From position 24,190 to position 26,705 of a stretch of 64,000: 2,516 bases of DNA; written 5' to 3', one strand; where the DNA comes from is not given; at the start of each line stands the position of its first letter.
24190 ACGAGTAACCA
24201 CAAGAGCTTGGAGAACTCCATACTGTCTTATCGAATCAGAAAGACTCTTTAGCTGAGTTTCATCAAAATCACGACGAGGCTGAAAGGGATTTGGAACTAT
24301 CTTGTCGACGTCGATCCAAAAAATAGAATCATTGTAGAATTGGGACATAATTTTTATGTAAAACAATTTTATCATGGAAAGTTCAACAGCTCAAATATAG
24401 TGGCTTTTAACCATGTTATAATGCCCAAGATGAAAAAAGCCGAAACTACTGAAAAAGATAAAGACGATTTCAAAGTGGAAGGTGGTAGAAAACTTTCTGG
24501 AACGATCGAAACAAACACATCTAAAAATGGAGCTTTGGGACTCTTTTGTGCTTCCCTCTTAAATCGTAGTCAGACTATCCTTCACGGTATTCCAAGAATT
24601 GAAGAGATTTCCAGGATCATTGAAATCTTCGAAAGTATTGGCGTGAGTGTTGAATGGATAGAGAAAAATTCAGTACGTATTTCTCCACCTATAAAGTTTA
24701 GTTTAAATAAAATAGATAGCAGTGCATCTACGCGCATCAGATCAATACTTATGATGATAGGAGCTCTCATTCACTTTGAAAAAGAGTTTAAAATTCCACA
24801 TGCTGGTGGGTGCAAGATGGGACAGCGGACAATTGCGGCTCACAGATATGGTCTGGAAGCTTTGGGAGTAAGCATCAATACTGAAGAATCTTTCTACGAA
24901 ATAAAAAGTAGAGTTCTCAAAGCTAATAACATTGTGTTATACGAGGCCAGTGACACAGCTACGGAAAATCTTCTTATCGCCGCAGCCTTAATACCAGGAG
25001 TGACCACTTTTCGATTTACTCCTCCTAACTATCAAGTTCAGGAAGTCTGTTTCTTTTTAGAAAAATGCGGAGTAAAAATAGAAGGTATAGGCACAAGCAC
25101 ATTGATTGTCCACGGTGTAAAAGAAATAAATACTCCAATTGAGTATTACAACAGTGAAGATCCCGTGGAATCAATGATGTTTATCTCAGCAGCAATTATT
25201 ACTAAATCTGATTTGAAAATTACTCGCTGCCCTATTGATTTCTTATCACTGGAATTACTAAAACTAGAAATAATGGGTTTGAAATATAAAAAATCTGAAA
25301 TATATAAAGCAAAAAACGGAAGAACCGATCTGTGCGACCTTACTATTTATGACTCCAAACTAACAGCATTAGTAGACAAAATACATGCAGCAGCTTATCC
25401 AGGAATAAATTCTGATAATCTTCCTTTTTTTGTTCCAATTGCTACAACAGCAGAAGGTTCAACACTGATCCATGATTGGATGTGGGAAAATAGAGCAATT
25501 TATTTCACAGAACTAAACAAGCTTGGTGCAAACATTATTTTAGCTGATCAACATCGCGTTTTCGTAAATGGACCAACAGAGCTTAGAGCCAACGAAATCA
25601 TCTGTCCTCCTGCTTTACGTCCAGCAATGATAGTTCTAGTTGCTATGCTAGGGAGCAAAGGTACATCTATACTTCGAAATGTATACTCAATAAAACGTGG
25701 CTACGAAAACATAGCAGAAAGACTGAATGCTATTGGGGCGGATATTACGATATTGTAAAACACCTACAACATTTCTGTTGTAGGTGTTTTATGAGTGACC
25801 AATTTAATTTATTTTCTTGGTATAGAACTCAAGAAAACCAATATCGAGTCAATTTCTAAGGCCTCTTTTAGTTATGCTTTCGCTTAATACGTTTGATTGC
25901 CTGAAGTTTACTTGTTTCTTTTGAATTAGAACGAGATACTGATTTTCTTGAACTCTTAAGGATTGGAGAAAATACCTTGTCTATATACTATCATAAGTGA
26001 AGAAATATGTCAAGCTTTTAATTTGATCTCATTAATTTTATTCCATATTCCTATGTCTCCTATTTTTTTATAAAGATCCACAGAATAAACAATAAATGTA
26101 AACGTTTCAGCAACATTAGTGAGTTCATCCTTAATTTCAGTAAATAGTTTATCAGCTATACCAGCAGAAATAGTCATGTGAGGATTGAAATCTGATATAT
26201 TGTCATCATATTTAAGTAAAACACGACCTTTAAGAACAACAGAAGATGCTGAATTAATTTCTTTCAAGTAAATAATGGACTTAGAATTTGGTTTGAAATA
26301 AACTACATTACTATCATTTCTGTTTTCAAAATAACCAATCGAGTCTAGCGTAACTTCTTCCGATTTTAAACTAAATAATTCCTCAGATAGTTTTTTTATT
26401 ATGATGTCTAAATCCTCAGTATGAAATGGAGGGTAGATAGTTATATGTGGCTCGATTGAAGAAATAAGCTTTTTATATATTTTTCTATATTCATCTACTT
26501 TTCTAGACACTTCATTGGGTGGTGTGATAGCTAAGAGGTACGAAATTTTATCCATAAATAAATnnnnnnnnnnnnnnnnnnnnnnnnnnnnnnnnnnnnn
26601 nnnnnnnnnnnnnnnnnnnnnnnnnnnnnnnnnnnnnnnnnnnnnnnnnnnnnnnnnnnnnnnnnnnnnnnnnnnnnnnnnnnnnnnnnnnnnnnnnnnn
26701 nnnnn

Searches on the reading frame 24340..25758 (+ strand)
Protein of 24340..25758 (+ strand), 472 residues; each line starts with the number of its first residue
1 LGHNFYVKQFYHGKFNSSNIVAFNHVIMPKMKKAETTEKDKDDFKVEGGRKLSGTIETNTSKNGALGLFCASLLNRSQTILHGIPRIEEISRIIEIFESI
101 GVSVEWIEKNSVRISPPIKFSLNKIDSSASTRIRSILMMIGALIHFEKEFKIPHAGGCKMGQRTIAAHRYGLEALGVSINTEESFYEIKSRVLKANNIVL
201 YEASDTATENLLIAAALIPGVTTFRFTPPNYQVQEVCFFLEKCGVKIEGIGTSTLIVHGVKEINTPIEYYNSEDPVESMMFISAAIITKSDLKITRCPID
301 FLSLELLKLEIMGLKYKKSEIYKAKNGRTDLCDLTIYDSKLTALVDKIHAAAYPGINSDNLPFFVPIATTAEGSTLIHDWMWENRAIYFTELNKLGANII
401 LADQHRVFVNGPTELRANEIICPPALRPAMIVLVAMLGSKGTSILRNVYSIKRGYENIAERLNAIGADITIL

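Call 7: search_protein_families(library=pfam, proteins=[window:24340-25758:+], max_evalue=0.01)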
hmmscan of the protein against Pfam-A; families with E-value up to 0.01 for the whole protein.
window:24340-25758:+ (472 aa): 1 family
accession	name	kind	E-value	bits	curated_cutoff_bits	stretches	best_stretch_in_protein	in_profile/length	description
PF00275.25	EPSP_synthase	-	7.5e-41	140.6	22.8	1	46-462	1-417/417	EPSP synthase (3-phosphoshikimate 1-carboxyvinyltransferase)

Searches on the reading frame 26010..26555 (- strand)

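Call 48: search_protein_families(library=pfam, proteins=[window:26010-26555:-], max_evalue=0.001)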
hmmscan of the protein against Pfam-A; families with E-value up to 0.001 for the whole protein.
window:26010-26555:- (181 aa): 3 families
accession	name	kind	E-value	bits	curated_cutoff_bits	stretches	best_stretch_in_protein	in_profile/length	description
PF13563.12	2_5_RNA_ligase2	-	3.2e-17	63.4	27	1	12-165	1-149/152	2'-5' RNA ligase superfamily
PF02834.22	LigT_PEase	-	3e-12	47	23.3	1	10-86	1-87/87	LigT like Phosphoesterase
PF10469.15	AKAP7_NLS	-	8e-05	23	24.4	1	49-129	65-146/208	AKAP7 2'5' RNA ligase-like domain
